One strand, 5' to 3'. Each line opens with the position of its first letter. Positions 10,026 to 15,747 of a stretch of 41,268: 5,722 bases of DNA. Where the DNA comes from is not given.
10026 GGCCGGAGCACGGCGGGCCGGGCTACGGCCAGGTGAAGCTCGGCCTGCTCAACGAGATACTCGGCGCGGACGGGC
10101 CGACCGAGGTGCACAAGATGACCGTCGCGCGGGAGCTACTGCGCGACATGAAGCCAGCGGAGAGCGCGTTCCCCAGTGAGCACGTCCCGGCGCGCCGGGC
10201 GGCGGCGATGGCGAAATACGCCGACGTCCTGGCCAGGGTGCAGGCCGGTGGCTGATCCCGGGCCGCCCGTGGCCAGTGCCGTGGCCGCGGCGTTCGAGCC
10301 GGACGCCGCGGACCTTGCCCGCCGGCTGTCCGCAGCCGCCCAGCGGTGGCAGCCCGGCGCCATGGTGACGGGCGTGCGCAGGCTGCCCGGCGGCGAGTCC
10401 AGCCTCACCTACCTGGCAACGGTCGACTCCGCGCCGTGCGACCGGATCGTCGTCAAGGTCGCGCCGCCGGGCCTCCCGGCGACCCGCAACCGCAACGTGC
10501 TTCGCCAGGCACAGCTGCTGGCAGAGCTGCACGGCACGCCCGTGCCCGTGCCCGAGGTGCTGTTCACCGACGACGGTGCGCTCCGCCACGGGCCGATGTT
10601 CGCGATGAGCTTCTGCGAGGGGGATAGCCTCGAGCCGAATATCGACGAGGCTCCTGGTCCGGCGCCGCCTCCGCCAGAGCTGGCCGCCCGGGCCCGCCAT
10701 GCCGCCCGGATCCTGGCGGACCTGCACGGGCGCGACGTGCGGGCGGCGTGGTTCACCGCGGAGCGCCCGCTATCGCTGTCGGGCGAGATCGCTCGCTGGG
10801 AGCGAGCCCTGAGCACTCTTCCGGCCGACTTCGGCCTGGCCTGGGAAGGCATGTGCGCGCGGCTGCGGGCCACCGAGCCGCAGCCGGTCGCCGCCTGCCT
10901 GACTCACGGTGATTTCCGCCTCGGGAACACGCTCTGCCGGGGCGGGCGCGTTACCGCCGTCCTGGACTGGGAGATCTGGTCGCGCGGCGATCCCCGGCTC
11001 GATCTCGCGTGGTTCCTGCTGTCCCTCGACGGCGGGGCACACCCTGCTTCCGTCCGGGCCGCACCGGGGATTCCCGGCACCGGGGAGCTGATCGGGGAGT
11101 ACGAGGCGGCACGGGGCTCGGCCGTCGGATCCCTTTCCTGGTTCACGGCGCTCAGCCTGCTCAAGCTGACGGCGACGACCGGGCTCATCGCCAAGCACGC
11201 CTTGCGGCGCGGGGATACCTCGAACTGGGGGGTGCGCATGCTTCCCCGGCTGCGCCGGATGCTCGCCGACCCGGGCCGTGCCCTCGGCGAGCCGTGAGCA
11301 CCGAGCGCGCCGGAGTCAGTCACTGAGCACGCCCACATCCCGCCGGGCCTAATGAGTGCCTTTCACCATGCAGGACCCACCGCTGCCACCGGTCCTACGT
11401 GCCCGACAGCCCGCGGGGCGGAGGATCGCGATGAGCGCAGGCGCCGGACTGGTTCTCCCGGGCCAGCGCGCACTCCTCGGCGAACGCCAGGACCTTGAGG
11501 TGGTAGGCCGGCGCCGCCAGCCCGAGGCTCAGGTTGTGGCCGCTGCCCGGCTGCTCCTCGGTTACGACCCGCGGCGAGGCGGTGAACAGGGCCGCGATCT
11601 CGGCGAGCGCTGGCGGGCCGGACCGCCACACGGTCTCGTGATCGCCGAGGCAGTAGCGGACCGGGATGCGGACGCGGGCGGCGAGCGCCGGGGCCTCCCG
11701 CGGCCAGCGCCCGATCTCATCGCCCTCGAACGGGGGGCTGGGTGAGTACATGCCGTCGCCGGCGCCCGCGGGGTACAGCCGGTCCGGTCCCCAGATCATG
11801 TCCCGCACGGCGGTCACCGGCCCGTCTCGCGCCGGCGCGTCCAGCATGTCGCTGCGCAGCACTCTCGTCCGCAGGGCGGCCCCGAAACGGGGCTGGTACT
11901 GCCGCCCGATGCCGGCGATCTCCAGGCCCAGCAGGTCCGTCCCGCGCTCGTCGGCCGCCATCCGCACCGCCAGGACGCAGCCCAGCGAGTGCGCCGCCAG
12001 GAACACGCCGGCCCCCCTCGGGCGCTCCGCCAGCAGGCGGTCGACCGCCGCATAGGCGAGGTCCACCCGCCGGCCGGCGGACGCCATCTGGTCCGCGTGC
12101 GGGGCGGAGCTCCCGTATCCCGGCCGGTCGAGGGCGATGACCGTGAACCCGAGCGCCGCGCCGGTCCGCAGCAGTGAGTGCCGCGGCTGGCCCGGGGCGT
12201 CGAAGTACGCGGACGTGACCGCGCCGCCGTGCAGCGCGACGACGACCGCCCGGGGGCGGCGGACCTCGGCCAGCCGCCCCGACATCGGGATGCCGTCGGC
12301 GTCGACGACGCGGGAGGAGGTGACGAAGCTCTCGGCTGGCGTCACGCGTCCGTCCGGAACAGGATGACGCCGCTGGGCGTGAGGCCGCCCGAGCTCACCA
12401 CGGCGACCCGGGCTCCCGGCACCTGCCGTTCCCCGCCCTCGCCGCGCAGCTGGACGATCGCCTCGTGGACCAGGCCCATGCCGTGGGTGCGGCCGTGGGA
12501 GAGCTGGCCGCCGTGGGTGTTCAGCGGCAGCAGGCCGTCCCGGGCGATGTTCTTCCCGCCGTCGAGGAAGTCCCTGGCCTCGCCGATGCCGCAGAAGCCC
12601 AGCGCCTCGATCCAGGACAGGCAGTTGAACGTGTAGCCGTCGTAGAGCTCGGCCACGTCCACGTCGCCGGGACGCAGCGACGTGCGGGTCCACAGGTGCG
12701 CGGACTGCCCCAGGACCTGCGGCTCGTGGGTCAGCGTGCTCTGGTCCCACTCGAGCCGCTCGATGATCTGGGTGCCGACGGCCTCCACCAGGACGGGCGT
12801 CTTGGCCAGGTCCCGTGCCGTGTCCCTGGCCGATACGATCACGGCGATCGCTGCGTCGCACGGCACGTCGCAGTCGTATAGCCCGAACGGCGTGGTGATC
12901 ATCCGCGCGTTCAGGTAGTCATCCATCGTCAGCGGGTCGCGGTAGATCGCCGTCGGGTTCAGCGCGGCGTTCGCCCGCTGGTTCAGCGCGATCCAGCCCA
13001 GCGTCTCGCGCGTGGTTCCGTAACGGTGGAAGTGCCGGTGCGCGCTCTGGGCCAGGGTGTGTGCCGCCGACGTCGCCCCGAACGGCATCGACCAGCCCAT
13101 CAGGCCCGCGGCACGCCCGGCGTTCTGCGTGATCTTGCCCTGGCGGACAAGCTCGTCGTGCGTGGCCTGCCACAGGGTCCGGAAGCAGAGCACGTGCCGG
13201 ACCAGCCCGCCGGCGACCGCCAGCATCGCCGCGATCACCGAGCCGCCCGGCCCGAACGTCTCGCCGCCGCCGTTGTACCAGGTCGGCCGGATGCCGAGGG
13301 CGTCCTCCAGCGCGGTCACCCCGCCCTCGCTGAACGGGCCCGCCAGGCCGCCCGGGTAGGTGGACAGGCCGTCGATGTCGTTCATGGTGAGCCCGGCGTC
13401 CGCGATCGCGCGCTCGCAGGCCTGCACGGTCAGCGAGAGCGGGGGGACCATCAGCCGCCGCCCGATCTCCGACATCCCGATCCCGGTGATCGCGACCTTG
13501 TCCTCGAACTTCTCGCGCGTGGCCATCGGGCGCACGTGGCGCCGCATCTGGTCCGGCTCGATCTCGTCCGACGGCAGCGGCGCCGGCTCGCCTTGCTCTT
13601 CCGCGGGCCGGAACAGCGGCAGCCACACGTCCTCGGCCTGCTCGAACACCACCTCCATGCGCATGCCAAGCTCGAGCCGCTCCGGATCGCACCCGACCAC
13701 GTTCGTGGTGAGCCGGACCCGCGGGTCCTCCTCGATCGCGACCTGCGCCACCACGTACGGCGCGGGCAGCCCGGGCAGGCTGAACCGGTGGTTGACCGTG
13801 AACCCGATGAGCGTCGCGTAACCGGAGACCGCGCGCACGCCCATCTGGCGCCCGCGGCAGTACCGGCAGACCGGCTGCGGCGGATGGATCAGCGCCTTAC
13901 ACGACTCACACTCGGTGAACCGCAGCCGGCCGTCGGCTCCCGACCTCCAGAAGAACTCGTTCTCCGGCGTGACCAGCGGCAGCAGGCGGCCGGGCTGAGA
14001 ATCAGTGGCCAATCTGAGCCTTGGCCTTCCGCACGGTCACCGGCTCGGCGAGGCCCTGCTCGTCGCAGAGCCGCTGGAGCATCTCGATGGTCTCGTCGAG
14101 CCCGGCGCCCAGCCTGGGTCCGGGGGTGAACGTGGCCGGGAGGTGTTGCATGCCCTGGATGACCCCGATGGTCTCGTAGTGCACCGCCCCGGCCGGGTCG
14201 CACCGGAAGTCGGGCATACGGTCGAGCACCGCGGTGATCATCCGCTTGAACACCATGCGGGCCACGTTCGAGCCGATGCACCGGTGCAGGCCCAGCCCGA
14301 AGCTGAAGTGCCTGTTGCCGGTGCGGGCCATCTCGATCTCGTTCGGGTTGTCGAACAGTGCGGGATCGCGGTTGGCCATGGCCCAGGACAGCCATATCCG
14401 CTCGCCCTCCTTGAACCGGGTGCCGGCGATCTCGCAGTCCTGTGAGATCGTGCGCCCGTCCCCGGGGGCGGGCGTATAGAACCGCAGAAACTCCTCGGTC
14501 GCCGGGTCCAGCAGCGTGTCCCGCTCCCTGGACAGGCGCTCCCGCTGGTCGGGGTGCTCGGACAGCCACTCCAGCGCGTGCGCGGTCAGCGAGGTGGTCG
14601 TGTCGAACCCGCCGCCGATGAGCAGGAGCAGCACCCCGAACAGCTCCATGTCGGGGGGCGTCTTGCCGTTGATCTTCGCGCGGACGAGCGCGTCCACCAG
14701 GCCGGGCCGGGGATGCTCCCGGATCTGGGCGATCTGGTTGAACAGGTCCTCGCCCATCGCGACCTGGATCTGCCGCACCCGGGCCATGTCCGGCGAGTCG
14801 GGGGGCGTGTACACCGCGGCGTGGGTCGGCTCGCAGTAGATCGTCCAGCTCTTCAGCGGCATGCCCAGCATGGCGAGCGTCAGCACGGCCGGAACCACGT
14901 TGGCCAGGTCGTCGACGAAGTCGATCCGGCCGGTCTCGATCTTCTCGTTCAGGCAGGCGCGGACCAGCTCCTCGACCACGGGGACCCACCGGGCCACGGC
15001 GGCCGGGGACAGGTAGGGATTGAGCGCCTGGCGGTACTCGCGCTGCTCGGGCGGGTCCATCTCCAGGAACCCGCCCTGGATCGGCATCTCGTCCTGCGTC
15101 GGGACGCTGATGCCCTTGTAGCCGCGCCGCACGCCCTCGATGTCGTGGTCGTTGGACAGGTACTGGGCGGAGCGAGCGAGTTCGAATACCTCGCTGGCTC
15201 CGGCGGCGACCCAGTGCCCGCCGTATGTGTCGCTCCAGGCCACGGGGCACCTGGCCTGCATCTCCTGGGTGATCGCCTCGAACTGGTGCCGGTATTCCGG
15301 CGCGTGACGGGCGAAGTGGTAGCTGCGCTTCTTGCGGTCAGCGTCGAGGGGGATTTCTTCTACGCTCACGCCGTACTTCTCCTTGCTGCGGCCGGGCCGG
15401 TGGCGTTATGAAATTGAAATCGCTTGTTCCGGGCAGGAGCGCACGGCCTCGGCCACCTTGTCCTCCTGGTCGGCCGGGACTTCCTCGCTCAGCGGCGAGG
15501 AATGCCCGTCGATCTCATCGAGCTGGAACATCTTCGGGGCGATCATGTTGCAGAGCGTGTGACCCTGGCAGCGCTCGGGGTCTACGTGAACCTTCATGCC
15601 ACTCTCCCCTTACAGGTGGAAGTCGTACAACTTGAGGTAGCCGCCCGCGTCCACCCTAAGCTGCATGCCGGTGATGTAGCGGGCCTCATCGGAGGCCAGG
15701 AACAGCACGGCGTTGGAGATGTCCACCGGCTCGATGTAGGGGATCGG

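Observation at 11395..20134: Ten-gene operon with overlapping stop/start codons combining three different O2-activating enzyme classes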

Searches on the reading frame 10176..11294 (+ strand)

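Call 32: search_protein_families(library=pfam, proteins=[window:10176-11294:+], max_evalue=0.001)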
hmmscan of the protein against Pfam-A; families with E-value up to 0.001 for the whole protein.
window:10176-11294:+ (373 aa): 1 family
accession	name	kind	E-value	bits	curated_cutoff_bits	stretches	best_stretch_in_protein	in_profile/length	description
PF01636.29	APH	-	1.4e-31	110.6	23.2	1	67-285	2-214/239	Phosphotransferase enzyme family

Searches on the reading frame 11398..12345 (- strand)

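Call 4: search_protein_families(library=pfam, proteins=[window:11398-12345:-], max_evalue=0.01)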
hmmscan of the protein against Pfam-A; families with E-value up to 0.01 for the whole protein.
window:11398-12345:- (316 aa): 3 families
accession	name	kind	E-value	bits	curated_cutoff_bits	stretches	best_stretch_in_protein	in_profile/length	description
PF12697.13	Abhydrolase_6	-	5.5e-11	44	26.3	1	35-273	1-205/217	Alpha/beta hydrolase family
PF12146.15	Hydrolase_4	-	3.7e-09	36.7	27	1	30-135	2-99/239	Serine aminopeptidase, S33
PF00561.26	Abhydrolase_1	-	7.4e-07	29.5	25.8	1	34-132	2-89/245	alpha/beta hydrolase fold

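Call 7: search_protein_families(library=ncbifam, proteins=[window:11398-12345:-], max_evalue=0.001)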
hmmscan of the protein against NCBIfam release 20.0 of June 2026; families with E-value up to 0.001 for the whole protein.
window:11398-12345:- (316 aa): 1 family
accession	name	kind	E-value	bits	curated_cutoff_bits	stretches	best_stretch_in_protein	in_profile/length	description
NF011457.0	PRK14875.1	equivalog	0.0001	21.4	307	1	62-149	154-237/372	acetoin dehydrogenase dihydrolipoyllysine-residue acetyltransferase subunit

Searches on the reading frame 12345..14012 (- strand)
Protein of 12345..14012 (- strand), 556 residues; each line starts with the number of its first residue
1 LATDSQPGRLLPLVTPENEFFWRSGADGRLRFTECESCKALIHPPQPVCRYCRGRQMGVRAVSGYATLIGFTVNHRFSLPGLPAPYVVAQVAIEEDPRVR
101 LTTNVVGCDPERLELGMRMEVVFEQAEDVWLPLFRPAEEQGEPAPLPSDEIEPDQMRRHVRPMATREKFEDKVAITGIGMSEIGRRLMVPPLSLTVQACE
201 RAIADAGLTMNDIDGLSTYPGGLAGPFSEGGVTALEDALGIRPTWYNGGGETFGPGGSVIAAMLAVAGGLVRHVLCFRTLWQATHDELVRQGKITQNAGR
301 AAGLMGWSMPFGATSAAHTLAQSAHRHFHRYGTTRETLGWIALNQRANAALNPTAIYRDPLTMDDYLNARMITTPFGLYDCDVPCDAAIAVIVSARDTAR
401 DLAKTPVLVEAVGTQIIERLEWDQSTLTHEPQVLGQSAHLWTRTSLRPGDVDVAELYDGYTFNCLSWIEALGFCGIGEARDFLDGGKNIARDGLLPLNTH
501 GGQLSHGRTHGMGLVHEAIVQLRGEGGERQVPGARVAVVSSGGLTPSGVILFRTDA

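Call 4: search_protein_families(library=pfam, proteins=[window:12345-14012:-], max_evalue=0.01)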
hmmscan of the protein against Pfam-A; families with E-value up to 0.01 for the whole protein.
window:12345-14012:- (556 aa): 3 families
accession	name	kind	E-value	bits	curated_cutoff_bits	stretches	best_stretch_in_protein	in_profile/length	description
PF22691.2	Thiolase_C_1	-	5.2e-31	107.8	28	1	441-545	28-133/144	Thiolase C-terminal domain-like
PF01796.24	OB_ChsH2_C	-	1.6e-13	50.8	27.1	1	60-124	2-65/65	ChsH2, C-terminal OB-fold domain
PF12172.15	zf-ChsH2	-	1.2e-08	35.1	23.2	1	22-57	1-36/37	ChsH2, rubredoxin-like zinc ribbon domain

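Call 7: search_protein_families(library=ncbifam, proteins=[window:12345-14012:-], max_evalue=0.001)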
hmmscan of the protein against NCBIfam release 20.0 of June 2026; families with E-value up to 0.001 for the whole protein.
window:12345-14012:- (556 aa): 18 families
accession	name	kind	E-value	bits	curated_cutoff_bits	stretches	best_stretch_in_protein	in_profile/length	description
NF005892.0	PRK07855.1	subfamily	1.5e-76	257.8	469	1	168-551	3-387/390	lipid-transfer protein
NF004811.0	PRK06158.1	subfamily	4.3e-69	233.3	421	1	169-543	6-367/384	acetyl-CoA acetyltransferase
NF006010.0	PRK08142.1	subfamily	9.6e-46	156.3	462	1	196-543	30-371/388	thiolase domain-containing protein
NF004720.0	PRK06064.1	subfamily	2.7e-45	154.8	420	1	172-539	3-370/389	thiolase domain-containing protein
NF053570.1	AcCoTHIOL_METTL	equivalog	3e-35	121.8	600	1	172-543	3-370/385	acetyl-CoA acetyltransferase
NF006102.0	PRK08256.1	subfamily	1.5e-34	119.8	436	1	171-550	3-387/394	lipid-transfer protein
NF004810.0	PRK06157.1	equivalog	2.8e-34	118.9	403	1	167-547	3-386/400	acetyl-CoA acetyltransferase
NF004715.0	PRK06059.1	equivalog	7.5e-33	114.1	424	1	171-548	4-392/399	lipid-transfer protein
NF004721.0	PRK06065.1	equivalog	2.8e-31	108.8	455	1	167-533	6-369/393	thiolase domain-containing protein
NF009228.0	PRK12578.1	subfamily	7.5e-31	107.1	485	1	171-532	3-362/387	thiolase domain-containing protein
NF006180.0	PRK08313.1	subfamily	2.4e-29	102.4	514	1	171-539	4-367/389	thiolase domain-containing protein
NF005704.0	PRK07516.1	subfamily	8.8e-26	90.7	412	1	172-541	3-372/389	thiolase domain-containing protein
NF004982.0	PRK06365.1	equivalog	1.1e-25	90.6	695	2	196-414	42-255/430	thiolase domain-containing protein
NF004722.0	PRK06066.1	equivalog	2.2e-25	89.4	516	1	321-542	146-370/385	thiolase domain-containing protein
NF053628.1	BnzsclthlBbsBGT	equivalog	1.6e-21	76.6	750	1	320-544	143-372/389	benzoylsuccinyl-CoA thiolase subunit BbsB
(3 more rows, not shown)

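Call 16: search_solved_structures(query=window:12345-14012:-, max_evalue=0.00001)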
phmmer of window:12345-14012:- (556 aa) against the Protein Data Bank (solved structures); distinct sequences matched with E-value up to 0.00001: 21.
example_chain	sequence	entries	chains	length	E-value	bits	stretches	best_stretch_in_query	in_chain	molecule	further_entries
6ok1_A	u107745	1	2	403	2.9e-54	187.6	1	173-551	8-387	Lipid-transfer protein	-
4u4e_A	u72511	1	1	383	2.9e-46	161.2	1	171-547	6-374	Thiolase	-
9myr_A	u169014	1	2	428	2.9e-36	128.2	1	197-552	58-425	Nonspecific lipid-transfer protein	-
7yvy_A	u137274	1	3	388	1.2e-27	99.7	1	172-549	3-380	Acetyl-CoA acetyltransferase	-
6esq_A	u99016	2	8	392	3.5e-23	85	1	173-512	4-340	acetoacetyl-CoA thiolase | Acetyl-CoA acetyltransferase thiolase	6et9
6hsj_A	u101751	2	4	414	3.6e-23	84.9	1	169-549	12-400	SCP2-thiolase (type-1)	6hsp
6hrv_A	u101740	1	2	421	3.8e-23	84.9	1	169-549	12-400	SCP2-thiolase (type-1)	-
7pxp_C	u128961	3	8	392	1.6e-22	82.8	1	319-545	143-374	Benzoylsuccinyl-CoA thiolase subunit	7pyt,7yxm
4yzo_A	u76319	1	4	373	1.3e-19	73.2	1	309-550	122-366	Putative acyl-CoA acyltransferase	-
6ok1_B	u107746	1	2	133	5.5e-19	71.1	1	12-142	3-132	ChsH2(DUF35)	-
5ab4_A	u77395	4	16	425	1.9e-18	69.4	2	172-396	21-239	SCP2-THIOLASE LIKE PROTEIN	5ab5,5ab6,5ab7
5m3k_C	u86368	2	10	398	7.9e-14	54.1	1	443-545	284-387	2,4-diacetylphloroglucinol biosynthesis protein PhlC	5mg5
9skm_I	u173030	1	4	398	7.1e-13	51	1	442-546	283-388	2,4-diacetylphloroglucinol biosynthesis protein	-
9skh_I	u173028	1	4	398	1.1e-12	50.3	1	442-546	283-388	2,4-diacetylphloroglucinol biosynthesis protein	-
4bia_A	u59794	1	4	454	1.8e-09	39.7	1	375-544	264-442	3-KETOACYL-COA THIOLASE, PUTATIVE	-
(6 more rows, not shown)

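Call 41: search_solved_structures(query=window:12345-14012:-, max_evalue=1e-40, show_alignments=2)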
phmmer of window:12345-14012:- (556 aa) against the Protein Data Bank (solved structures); distinct sequences matched with E-value up to 1e-40: 2.
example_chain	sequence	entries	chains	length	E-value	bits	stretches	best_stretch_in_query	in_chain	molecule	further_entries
6ok1_A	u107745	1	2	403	2.9e-54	187.6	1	173-551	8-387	Lipid-transfer protein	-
4u4e_A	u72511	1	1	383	2.9e-46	161.2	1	171-547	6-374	Thiolase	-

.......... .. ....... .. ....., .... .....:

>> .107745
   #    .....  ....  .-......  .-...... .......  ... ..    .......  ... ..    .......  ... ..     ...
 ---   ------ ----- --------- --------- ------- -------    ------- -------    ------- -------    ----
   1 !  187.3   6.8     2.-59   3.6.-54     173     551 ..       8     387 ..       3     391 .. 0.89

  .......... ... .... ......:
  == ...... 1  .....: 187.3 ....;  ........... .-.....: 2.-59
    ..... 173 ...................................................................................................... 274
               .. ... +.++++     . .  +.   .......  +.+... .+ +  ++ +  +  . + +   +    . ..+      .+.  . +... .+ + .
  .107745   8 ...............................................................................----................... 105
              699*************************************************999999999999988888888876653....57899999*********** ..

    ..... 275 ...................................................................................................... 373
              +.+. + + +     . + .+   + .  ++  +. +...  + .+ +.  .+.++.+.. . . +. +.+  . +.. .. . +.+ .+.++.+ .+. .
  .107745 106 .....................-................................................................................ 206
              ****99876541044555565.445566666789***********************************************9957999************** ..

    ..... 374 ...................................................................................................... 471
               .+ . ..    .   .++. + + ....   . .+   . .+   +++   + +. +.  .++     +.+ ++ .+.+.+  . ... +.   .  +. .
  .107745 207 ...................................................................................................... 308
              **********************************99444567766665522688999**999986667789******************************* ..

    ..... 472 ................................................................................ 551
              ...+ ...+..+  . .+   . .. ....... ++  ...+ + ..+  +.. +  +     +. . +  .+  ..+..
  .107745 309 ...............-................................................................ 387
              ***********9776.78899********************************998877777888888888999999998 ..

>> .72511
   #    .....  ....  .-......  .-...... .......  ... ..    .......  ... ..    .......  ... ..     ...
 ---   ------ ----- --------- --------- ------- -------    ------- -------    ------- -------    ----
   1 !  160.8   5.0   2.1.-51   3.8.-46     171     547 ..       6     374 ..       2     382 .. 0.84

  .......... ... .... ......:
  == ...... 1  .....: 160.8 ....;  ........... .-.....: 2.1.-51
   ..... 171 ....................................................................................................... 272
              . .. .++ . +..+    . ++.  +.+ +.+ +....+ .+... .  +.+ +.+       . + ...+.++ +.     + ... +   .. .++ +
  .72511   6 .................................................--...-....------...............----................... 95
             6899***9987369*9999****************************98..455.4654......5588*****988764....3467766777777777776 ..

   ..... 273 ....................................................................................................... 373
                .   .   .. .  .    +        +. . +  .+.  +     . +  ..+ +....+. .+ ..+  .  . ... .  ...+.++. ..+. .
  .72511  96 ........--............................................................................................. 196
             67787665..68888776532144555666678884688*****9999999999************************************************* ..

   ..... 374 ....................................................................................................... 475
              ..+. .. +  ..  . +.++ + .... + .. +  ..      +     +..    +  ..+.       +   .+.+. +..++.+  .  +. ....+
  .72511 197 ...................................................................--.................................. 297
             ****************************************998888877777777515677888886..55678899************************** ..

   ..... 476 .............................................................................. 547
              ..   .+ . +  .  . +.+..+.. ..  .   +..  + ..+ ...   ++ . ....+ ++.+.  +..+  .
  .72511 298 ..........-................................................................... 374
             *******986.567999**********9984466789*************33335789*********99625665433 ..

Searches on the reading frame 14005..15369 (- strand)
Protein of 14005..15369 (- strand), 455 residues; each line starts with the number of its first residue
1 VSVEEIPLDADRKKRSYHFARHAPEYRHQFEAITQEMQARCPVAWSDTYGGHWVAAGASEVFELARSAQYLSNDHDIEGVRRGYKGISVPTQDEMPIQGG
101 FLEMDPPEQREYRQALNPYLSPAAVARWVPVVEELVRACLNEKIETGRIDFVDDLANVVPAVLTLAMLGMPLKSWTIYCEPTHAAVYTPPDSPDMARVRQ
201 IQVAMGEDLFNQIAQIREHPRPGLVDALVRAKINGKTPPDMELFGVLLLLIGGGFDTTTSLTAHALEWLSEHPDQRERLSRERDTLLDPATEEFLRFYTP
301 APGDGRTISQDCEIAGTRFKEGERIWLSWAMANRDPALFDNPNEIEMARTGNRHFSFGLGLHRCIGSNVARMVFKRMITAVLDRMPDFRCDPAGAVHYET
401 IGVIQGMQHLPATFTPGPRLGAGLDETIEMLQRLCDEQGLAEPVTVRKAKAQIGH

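Call 4: search_protein_families(library=pfam, proteins=[window:14005-15369:-], max_evalue=0.01)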
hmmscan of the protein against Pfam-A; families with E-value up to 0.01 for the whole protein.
window:14005-15369:- (455 aa): 1 family
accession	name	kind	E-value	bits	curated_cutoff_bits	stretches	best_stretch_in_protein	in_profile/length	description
PF00067.27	p450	-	2.7e-23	82.9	22.8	1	218-384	235-431/462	Cytochrome P450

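Call 7: search_protein_families(library=ncbifam, proteins=[window:14005-15369:-], max_evalue=0.001)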
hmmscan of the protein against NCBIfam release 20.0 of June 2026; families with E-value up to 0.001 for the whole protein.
window:14005-15369:- (455 aa): 9 families
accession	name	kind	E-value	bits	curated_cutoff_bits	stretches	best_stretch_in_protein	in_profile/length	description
NF041802.1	P450_SolI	exception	3.3e-32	111.5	850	1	100-385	108-395/424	solanimycin biosynthesis cytochrome P450 SolI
TIGR04515.1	P450_rel_GT_act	subfamily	4.6e-27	95.4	343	1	33-411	36-384/386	P450-derived glycosyltransferase activator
NF041177.1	Cyp119_Thmprot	equivalog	1.1e-25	90.2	680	1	74-378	47-333/368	cytochrome P450 Cyp119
TIGR04538.1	P450_cycloAA_1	subfamily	3e-25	88.9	500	1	104-392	72-373/395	cytochrome P450, cyclodipeptide synthase-associated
TIGR04458.1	CYP450_TxtE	equivalog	1.3e-20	73.4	500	1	37-390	20-380/403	4-nitrotryptophan synthase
NF045816.1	PentlenlactSyn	equivalog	6.3e-15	54.8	700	1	108-414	90-396/396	pentalenolactone synthase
NF050147.1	aminopyruv_ApyO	equivalog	1.3e-12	47.1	525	1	99-399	78-406/444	RiPP biosynthesis cytochrome P450 ApyO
NF045812.1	PentlenOxigase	equivalog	7.1e-07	28.4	800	1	221-385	219-409/444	pentalenene oxygenase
NF053744.1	FAProxCypCBc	equivalog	2.4e-06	26.4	600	1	269-379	258-378/416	CYP152 family fatty-acid peroxygenase CypC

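Call 15: search_solved_structures(query=window:14005-15369:-, max_evalue=1e-10)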
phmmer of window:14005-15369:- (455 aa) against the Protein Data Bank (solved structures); distinct sequences matched with E-value up to 1e-10: 399 (the best 60 are shown).
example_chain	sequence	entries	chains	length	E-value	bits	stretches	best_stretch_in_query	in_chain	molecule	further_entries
1t2b_A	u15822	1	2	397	7e-50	173.3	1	29-421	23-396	P450cin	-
4fb2_A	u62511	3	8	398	7.1e-50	173.2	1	29-421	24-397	P450cin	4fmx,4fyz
3bdz_A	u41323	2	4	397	7.3e-50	173.2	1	29-421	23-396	P450cin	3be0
4l77_A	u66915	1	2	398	7.3e-50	173.2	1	29-421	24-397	P450cin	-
4l6g_A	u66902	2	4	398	1.2e-49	172.5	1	29-421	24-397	P450cin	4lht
8vxi_A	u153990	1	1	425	4.1e-48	167.4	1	47-421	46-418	CYP125MRCA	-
8vxg_A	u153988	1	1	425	5.3e-47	163.8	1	47-421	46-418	CYP125MRCA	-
5l90_A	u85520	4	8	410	4.9e-39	137.5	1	96-394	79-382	Cytochrome P450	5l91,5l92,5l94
2zby_A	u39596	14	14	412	1.2e-37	133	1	100-414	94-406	Cytochrome P450-SU1 | Vitamin D3 dihydroxylase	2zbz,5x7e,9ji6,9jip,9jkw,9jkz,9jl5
3cv9_A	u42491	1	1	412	1.2e-37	133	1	100-414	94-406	Cytochrome P450-SU1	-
2zbx_A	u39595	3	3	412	1.2e-37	133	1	100-414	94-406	Cytochrome P450-SU1 | Vitamin D3 dihydroxylase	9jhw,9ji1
3cv8_A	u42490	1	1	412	1.2e-37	132.9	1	100-414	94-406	Cytochrome P450-SU1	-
5ofq_A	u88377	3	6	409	3e-37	131.6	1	98-384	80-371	Cytochrome P450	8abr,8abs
4ubs_A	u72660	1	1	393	3.3e-37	131.5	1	100-413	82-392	Pentalenic acid synthase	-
4rm4_A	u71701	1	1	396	6.1e-37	130.6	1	92-394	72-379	Cytochrome P450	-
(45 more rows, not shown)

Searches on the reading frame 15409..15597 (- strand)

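Call 4: search_protein_families(library=pfam, proteins=[window:15409-15597:-], max_evalue=0.01)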
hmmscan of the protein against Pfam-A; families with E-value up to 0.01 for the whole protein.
window:15409-15597:- (63 aa): 3 families
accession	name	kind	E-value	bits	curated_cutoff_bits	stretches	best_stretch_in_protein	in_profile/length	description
PF13459.11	Fer4_15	-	7e-17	62.3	22.4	1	3-62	1-66/66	4Fe-4S single cluster domain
PF13370.11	Fer4_13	-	1.6e-11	45.1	24.5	1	5-61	1-57/58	4Fe-4S single cluster domain of Ferredoxin I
PF12837.12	Fer4_6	-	0.0084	16.5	25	0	2-12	1-11/24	4Fe-4S binding domain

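Call 7: search_protein_families(library=ncbifam, proteins=[window:15409-15597:-], max_evalue=0.001)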
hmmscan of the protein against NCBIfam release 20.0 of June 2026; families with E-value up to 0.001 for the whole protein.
window:15409-15597:- (63 aa): 0 families
